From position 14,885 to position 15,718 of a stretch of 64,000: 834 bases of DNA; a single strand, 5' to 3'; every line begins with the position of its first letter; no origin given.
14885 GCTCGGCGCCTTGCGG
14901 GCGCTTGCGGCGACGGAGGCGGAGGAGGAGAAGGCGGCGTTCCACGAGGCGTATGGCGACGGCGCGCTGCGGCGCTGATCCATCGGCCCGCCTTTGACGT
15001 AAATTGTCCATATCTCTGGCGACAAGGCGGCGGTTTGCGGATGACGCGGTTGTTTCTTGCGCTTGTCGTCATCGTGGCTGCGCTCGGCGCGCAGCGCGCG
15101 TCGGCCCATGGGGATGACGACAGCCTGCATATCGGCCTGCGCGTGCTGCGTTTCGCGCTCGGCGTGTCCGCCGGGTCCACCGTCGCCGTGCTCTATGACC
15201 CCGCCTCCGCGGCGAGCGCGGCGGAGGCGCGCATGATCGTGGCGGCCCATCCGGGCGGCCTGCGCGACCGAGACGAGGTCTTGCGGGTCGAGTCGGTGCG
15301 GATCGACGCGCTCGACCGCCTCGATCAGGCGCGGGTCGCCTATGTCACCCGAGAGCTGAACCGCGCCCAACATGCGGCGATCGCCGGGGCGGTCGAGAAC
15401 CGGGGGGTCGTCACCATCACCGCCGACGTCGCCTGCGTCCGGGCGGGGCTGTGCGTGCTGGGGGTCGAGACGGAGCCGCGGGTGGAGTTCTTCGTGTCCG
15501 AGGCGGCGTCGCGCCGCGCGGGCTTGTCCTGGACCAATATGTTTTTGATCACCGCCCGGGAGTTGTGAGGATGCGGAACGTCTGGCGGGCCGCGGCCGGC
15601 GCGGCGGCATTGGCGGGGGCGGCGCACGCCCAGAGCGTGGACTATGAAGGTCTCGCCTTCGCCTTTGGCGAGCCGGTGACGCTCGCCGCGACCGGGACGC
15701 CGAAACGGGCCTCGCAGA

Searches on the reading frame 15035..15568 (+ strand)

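Call 69: search_protein_families(library=pfam, proteins=[window:15035-15568:+], max_evalue=0.001)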
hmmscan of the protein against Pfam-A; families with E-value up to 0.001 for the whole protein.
window:15035-15568:+ (177 aa): 1 family
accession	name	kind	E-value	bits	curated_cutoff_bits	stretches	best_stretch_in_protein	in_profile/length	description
PF13689.11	DUF4154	-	2.4e-07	31.4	24.9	1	84-170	53-138/143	YfiR/HmsC-like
